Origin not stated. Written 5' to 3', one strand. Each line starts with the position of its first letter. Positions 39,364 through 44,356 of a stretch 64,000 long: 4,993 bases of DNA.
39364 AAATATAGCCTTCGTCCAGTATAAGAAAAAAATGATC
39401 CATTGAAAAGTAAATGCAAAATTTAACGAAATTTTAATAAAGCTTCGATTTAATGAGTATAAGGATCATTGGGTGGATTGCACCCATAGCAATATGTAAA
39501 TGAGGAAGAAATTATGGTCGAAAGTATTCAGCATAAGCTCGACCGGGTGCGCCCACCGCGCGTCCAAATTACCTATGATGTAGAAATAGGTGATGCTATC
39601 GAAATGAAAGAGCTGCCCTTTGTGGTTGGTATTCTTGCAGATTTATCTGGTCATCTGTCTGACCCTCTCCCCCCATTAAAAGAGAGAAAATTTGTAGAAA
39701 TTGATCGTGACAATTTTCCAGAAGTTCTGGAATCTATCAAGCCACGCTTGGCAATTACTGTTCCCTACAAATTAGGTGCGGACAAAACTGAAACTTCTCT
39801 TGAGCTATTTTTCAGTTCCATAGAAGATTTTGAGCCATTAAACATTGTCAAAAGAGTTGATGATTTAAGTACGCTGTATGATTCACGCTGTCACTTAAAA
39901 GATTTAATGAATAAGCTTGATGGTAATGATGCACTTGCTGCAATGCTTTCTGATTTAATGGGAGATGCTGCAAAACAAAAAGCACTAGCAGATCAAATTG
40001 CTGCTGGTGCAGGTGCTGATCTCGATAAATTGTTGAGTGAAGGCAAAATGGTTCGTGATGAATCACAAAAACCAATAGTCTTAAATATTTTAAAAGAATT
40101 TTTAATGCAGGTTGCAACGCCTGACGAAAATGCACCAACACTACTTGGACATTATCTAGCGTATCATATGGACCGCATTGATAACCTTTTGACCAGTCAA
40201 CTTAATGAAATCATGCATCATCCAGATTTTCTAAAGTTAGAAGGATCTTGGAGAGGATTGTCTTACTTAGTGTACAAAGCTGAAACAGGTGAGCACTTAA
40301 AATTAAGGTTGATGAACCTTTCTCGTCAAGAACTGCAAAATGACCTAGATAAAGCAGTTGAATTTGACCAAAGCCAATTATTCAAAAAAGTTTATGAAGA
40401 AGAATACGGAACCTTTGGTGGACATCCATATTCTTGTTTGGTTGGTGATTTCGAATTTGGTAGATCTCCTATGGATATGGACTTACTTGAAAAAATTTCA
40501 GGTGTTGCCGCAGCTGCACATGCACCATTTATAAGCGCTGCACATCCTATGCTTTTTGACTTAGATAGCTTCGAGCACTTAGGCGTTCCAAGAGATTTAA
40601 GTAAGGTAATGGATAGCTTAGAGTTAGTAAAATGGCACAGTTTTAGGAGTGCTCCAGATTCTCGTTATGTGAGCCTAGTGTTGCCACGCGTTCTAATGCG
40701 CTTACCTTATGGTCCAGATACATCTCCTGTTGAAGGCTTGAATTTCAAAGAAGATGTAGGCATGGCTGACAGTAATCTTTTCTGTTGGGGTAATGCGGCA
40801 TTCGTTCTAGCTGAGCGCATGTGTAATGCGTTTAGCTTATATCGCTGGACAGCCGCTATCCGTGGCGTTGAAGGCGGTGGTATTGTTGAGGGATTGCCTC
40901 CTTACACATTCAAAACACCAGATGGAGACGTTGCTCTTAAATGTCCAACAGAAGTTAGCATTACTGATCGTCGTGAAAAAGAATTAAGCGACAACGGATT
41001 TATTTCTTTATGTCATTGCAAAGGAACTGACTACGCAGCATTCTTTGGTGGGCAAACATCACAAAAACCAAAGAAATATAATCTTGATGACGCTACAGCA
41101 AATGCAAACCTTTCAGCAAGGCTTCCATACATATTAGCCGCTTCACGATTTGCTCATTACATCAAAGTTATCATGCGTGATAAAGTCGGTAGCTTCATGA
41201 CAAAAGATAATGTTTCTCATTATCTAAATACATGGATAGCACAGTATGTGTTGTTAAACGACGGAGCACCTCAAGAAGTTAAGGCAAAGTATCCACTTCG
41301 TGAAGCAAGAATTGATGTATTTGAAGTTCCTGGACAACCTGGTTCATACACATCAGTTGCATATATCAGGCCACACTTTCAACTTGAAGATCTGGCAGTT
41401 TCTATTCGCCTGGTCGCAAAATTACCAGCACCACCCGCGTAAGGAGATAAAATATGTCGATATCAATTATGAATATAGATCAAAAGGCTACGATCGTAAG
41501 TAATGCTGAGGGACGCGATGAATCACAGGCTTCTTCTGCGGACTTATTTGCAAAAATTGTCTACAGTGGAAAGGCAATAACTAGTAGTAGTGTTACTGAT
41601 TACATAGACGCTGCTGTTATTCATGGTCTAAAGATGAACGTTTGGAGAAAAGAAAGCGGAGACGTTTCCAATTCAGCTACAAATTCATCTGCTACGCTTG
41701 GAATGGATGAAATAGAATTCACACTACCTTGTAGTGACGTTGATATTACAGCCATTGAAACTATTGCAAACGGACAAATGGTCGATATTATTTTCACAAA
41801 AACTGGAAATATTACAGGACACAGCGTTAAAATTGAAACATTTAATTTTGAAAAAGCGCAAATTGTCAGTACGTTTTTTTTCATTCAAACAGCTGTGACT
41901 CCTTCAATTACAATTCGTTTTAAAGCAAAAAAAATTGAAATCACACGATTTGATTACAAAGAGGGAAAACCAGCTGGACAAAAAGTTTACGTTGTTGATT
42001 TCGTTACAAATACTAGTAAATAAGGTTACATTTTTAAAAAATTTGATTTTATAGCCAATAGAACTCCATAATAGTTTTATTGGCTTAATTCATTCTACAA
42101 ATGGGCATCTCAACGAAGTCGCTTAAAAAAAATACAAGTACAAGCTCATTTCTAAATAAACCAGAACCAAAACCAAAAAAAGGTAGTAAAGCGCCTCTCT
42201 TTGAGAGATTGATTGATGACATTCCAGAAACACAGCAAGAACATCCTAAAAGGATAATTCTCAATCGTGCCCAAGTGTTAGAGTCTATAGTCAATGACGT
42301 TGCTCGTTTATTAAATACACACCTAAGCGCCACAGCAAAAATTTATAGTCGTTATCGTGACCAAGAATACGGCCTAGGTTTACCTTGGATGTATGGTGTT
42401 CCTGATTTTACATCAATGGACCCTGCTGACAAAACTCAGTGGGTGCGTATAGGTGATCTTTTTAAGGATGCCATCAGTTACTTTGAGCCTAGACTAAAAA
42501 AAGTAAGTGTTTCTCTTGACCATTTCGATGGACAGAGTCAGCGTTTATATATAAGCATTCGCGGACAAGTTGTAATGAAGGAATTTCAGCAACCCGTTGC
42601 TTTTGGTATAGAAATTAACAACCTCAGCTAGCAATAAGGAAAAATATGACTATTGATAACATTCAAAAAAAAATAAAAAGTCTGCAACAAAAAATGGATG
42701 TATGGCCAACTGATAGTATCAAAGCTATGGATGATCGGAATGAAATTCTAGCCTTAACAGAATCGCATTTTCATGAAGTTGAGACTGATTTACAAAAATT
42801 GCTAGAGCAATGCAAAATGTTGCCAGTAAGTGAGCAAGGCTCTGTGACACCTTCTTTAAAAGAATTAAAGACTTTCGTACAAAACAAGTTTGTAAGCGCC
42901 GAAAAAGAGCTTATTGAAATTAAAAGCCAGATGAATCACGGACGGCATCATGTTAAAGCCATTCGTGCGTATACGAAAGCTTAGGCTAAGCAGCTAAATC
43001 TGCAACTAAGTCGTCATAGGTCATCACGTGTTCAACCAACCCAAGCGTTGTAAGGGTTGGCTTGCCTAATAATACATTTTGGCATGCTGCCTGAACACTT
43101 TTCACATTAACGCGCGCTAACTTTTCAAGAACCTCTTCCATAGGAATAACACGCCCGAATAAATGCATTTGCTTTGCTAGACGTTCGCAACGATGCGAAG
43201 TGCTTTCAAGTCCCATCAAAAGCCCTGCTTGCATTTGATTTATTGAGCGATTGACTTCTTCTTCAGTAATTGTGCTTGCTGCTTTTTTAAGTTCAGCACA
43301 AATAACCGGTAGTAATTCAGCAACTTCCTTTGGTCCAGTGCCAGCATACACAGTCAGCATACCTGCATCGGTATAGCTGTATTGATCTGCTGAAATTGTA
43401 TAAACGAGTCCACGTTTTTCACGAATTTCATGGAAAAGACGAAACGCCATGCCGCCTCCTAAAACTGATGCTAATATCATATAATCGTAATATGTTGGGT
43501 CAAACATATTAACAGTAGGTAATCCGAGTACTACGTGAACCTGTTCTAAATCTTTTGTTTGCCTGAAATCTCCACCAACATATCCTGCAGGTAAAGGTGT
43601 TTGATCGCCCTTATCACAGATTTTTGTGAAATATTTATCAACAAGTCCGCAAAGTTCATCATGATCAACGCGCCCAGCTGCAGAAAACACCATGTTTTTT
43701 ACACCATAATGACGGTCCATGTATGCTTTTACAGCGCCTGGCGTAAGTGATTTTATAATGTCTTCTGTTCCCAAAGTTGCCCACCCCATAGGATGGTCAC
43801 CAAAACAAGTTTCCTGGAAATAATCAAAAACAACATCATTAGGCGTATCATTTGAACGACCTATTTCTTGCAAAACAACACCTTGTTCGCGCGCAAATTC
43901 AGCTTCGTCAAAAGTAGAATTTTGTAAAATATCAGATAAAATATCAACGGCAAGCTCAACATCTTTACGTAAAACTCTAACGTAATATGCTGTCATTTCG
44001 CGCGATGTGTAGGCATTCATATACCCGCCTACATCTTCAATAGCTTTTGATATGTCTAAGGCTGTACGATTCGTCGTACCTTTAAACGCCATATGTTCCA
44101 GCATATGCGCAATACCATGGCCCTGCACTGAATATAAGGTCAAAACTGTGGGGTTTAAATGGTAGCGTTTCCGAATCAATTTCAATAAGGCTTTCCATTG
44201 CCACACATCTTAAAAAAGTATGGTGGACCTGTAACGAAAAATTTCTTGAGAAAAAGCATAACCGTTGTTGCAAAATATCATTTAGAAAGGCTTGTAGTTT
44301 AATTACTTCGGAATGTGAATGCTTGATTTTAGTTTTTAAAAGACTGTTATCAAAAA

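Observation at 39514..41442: T6SS contractile sheath encoded as a single fused TssB-TssC polypeptide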

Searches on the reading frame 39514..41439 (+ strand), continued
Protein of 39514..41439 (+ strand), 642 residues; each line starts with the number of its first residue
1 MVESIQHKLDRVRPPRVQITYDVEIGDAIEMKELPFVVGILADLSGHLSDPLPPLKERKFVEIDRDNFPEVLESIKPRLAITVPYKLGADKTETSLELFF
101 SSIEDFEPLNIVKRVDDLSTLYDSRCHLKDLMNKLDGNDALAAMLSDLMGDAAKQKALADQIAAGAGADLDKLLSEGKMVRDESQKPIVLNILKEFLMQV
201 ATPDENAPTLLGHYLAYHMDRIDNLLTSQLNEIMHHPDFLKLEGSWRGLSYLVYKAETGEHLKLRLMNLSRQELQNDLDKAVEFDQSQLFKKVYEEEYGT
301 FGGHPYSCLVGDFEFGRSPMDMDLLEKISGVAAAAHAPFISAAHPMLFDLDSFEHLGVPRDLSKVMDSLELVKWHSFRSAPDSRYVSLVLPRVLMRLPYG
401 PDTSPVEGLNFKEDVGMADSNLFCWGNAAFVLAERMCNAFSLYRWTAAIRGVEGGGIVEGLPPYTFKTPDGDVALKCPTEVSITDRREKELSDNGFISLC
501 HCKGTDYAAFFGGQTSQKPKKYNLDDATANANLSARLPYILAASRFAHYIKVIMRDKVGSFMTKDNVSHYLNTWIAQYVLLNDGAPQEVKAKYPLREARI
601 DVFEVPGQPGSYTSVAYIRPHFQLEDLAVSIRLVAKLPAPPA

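Call 74: find_encoding_contigs(protein=P0239, flank=10000, max_places=1)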
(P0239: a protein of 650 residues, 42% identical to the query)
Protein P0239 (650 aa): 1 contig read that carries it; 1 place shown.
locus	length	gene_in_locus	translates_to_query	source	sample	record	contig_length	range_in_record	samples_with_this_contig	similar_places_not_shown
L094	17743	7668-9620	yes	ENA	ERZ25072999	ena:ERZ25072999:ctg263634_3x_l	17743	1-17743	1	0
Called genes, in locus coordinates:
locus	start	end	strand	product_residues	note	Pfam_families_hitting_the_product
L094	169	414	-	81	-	PF02597:ThiS (weak)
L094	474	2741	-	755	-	PF01315:Ald_Xan_dh_C, PF02738:MoCoBD_1, PF20256:MoCoBD_2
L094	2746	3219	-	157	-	PF00111:Fer2, PF01799:Fer2_2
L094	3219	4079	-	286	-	PF00941:FAD_binding_5, PF03450:CO_deh_flav_C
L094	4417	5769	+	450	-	PF11376:DUF3179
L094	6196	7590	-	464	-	PF00202:Aminotran_3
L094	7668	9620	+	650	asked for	PF05591:T6SS_VipA, PF05943:VipB, PF18945:VipB_2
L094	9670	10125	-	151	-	PF03625:DUF302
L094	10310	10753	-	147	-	PF11071:Nuc_deoxyri_tr3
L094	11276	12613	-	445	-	PF00144:Beta-lactamase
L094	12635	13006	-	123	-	PF01042:Ribonuc_L-PSP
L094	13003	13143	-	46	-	-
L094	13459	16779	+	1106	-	-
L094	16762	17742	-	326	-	?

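Call 88: search_protein_families(library=ncbifam, proteins=[L069:15917-18598:+, L058:16495-19113:+, L019:15940-18561:+, L079:15791-18502:+, L043:14239-17001:+], max_evalue=1e-20)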
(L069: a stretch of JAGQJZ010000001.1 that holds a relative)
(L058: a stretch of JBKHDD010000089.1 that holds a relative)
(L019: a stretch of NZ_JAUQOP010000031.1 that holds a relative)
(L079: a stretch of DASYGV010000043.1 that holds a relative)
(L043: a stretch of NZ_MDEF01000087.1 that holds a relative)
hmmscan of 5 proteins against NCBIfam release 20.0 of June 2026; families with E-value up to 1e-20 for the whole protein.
L069:15917-18598:+ (894 aa): 7 families
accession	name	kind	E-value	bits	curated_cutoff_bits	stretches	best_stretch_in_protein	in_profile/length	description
TIGR03345.1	VI_ClpV1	equivalog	0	1262.4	884.95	1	12-881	1-851/852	type VI secretion system ATPase TssH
TIGR03346.1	chaperone_ClpB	equivalog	2.3e-221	737.6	1232.1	1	189-875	149-840/853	ATP-dependent chaperone ClpB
TIGR02639.1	ClpA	equivalog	3.9e-173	577.5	993.15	2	16-487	5-455/734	ATP-dependent Clp protease ATP-binding subunit ClpA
NF008118.0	PRK10865.1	equivalog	5.1e-171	570.5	1417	1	192-867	157-835/857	ATP-dependent chaperone ClpB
NF033607.0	disagg_AAA_ClpG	exception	8.7e-166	553.4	1900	2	188-504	236-547/932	AAA family protein disaggregase ClpG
NF033606.1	heat_AAA_ClpK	exception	1.3e-164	549.5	1900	2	178-504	250-568/949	heat shock survival AAA family ATPase ClpK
NF008263.0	PRK11034.1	equivalog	2.4e-133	445.7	1350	2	188-441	161-412/758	ATP-dependent Clp protease ATP-binding subunit ClpA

L058:16495-19113:+ (873 aa): 7 families
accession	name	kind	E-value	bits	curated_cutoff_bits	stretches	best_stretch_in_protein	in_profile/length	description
TIGR03345.1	VI_ClpV1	equivalog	0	1229.6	884.95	1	14-866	1-850/852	type VI secretion system ATPase TssH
TIGR03346.1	chaperone_ClpB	equivalog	4.2e-216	720.1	1232.1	1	20-868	7-845/853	ATP-dependent chaperone ClpB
NF008118.0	PRK10865.1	equivalog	1.4e-170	569.1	1417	1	171-852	151-834/857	ATP-dependent chaperone ClpB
TIGR02639.1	ClpA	equivalog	2.2e-165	551.8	993.15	2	19-472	6-456/734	ATP-dependent Clp protease ATP-binding subunit ClpA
NF033606.1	heat_AAA_ClpK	exception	4.9e-156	521.1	1900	2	168-490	251-570/949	heat shock survival AAA family ATPase ClpK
NF033607.0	disagg_AAA_ClpG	exception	5.9e-153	510.9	1900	2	169-489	231-548/932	AAA family protein disaggregase ClpG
NF008263.0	PRK11034.1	equivalog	2.9e-127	425.6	1350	2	170-424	157-411/758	ATP-dependent Clp protease ATP-binding subunit ClpA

L019:15940-18561:+ (874 aa): 7 families
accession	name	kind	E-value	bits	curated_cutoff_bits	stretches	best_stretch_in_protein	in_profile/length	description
TIGR03345.1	VI_ClpV1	equivalog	0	1125.2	884.95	1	38-874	1-836/852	type VI secretion system ATPase TssH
TIGR03346.1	chaperone_ClpB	equivalog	5.2e-223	743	1232.1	1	43-873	6-830/853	ATP-dependent chaperone ClpB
NF008118.0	PRK10865.1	equivalog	1.1e-175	585.9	1417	1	38-837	6-795/857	ATP-dependent chaperone ClpB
TIGR02639.1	ClpA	equivalog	1.6e-174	582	993.15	2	43-449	6-413/734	ATP-dependent Clp protease ATP-binding subunit ClpA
NF033606.1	heat_AAA_ClpK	exception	1.9e-157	525.8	1900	2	199-470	260-533/949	heat shock survival AAA family ATPase ClpK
NF033607.0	disagg_AAA_ClpG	exception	2.7e-154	515.4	1900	2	43-465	94-507/932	AAA family protein disaggregase ClpG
NF008263.0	PRK11034.1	equivalog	4.1e-136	454.8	1350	2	39-446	3-411/758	ATP-dependent Clp protease ATP-binding subunit ClpA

L079:15791-18502:+ (904 aa): 7 families
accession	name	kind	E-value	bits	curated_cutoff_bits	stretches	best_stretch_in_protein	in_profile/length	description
TIGR03345.1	VI_ClpV1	equivalog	0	1187.7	884.95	1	56-897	1-851/852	type VI secretion system ATPase TssH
TIGR03346.1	chaperone_ClpB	equivalog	3.3e-220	733.7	1232.1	2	60-548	5-470/853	ATP-dependent chaperone ClpB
TIGR02639.1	ClpA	equivalog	1.9e-174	581.8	993.15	2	60-526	5-453/734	ATP-dependent Clp protease ATP-binding subunit ClpA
NF008118.0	PRK10865.1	equivalog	4.4e-173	577.4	1417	2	198-543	126-470/857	ATP-dependent chaperone ClpB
NF033606.1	heat_AAA_ClpK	exception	3.2e-165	551.5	1900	2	224-539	256-569/949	heat shock survival AAA family ATPase ClpK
NF033607.0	disagg_AAA_ClpG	exception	7.7e-159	530.4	1900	2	226-538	237-547/932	AAA family protein disaggregase ClpG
NF008263.0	PRK11034.1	equivalog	1.3e-133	446.5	1350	2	218-526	154-454/758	ATP-dependent Clp protease ATP-binding subunit ClpA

L043:14239-17001:+ (921 aa): 7 families
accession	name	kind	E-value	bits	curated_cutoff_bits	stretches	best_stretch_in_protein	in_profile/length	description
TIGR03345.1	VI_ClpV1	equivalog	0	1272.8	884.95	1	22-909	1-850/852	type VI secretion system ATPase TssH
TIGR03346.1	chaperone_ClpB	equivalog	5e-219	729.8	1232.1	1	203-909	152-845/853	ATP-dependent chaperone ClpB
TIGR02639.1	ClpA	equivalog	1.4e-179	598.8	993.15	2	25-478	4-438/734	ATP-dependent Clp protease ATP-binding subunit ClpA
NF008118.0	PRK10865.1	equivalog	6e-168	560.4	1417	1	201-904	155-843/857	ATP-dependent chaperone ClpB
NF033607.0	disagg_AAA_ClpG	exception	3.6e-156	521.6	1900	2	193-485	229-517/932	AAA family protein disaggregase ClpG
NF033606.1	heat_AAA_ClpK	exception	1.5e-153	512.9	1900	2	193-473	250-533/949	heat shock survival AAA family ATPase ClpK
NF008263.0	PRK11034.1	equivalog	9.9e-135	450.3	1350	2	202-449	164-411/758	ATP-dependent Clp protease ATP-binding subunit ClpA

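Call 89: search_protein_families(library=padloc, proteins=[P0225, P0196, L092:1248-2498:+, L092:2501-3421:+, L092:3414-4382:+, window:39514-41439:+], max_evalue=0.01)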
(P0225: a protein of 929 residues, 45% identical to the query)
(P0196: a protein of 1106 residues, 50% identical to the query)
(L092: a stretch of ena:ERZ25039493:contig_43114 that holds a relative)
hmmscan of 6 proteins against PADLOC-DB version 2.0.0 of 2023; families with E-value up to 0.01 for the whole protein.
P0225 (929 aa): 0 families

P0196 (1106 aa): 0 families

L092:1248-2498:+ (417 aa): 5 families
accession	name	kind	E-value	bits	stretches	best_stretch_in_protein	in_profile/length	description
PDLC02012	SAVED5--SAVED_TIR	-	5.6e-06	23.7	1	4-206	15-195/404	-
PDLC00434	ThsB1|ThsB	-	2e-05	21.9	1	3-70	139-203/396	TIR-like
PDLC05062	PDC-S66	-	0.00013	19.5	1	5-87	151-229/282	-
PDLC02421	Aga_TIR-PNTD1-PNTD2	-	0.0002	18.6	1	4-83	5-81/430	Class I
PDLC02403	Aga_TIR-PNTD1-PNTD2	-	0.0024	15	1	4-69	4-67/443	Class I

L092:2501-3421:+ (307 aa): 7 families
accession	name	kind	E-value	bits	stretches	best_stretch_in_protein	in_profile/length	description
PDLC04140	mad8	-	1.6e-06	25.9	1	39-77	19-57/314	mads_8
PDLC02196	IetA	-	0.00022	18.8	1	45-72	120-147/374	-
PDLC01993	RtcR--CARF_AAA_HTH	-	0.00028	17.5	1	41-67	198-224/523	-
PDLC04790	PDC-S01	-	0.00036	17.4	1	38-76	18-56/422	-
PDLC00914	TRIP13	-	0.00098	16.6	0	44-79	67-103/302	TRIP13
PDLC01995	RtcR_PspF2--CARF_AAA_HTH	-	0.0075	13.4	0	42-73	186-216/481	-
PDLC04135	mad3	-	0.0087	13.6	0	50-82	25-57/374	mads_3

L092:3414-4382:+ (323 aa): 0 families

window:39514-41439:+ (642 aa): 0 families

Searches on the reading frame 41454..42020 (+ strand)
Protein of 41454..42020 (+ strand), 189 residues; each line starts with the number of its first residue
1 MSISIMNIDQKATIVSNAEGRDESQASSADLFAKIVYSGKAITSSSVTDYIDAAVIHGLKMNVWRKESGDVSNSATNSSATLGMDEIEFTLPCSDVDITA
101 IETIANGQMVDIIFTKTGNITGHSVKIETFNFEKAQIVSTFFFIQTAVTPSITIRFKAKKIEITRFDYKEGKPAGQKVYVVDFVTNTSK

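Call 6: search_protein_families(library=pfam, proteins=[window:41454-42020:+], max_evalue=0.01)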
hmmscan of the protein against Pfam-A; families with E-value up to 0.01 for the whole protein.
window:41454-42020:+ (189 aa): 0 families

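Call 84: search_protein_families(library=ncbifam, proteins=[window:41454-42020:+], max_evalue=0.01)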
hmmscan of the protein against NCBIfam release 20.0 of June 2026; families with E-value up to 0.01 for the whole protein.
window:41454-42020:+ (189 aa): 0 families

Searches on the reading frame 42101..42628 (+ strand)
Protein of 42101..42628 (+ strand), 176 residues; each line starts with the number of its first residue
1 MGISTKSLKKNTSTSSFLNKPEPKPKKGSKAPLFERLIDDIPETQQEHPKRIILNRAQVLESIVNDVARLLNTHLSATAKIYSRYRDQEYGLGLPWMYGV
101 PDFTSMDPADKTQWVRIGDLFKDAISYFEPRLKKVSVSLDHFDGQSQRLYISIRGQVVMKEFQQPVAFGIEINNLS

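Call 6: search_protein_families(library=pfam, proteins=[window:42101-42628:+], max_evalue=0.01)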
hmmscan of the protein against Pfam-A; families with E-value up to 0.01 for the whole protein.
window:42101-42628:+ (176 aa): 1 family
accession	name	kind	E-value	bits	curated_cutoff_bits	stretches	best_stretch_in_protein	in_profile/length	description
PF04965.19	GPW_gp25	-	1.5e-12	47.5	27.2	1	58-160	2-94/96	Baseplate wedge protein gp25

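Call 84: search_protein_families(library=ncbifam, proteins=[window:42101-42628:+], max_evalue=0.01)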
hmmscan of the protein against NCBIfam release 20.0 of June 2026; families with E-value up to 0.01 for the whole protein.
window:42101-42628:+ (176 aa): 1 family
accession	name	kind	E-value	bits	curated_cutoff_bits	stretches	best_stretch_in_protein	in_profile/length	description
TIGR03357.1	VI_zyme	equivalog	1.6e-22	79.6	53.2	1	32-173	3-126/133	type VI secretion system baseplate subunit TssE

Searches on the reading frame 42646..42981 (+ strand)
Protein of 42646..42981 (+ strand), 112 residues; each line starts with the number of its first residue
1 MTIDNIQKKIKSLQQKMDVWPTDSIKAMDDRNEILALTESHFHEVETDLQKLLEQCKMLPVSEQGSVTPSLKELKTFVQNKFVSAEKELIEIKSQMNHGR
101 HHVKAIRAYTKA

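Call 6: search_protein_families(library=pfam, proteins=[window:42646-42981:+], max_evalue=0.01)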
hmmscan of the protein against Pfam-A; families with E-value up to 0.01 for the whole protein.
window:42646-42981:+ (112 aa): 1 family
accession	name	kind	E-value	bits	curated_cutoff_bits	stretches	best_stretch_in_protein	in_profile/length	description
PF05008.21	V-SNARE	-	0.00082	20.2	25.9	1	6-79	12-82/92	Vesicle transport v-SNARE protein N-terminus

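Call 84: search_protein_families(library=ncbifam, proteins=[window:42646-42981:+], max_evalue=0.01)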
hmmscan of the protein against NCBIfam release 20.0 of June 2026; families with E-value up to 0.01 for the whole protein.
window:42646-42981:+ (112 aa): 0 families

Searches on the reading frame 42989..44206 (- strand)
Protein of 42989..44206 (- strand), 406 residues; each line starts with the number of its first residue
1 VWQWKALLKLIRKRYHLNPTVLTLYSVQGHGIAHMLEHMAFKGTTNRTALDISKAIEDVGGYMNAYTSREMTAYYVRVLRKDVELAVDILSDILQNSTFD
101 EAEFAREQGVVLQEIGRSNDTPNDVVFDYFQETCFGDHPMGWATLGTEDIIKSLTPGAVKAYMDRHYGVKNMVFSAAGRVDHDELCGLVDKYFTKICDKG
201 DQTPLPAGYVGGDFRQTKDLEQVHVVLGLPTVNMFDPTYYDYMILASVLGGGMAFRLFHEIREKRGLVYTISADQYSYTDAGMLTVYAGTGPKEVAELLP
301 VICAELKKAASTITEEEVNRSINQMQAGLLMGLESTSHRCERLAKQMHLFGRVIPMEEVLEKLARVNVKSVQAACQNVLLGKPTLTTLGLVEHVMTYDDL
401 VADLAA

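Call 6: search_protein_families(library=pfam, proteins=[window:42989-44206:-], max_evalue=0.01)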
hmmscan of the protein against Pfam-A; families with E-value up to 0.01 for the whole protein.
window:42989-44206:- (406 aa): 2 families
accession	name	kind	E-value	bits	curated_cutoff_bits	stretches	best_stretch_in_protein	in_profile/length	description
PF05193.26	Peptidase_M16_C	-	8e-39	133.8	23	1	153-325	1-181/181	Peptidase M16 inactive domain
PF00675.25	Peptidase_M16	-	3.4e-34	118.3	22.3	1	30-147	31-148/149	Insulinase (Peptidase family M16)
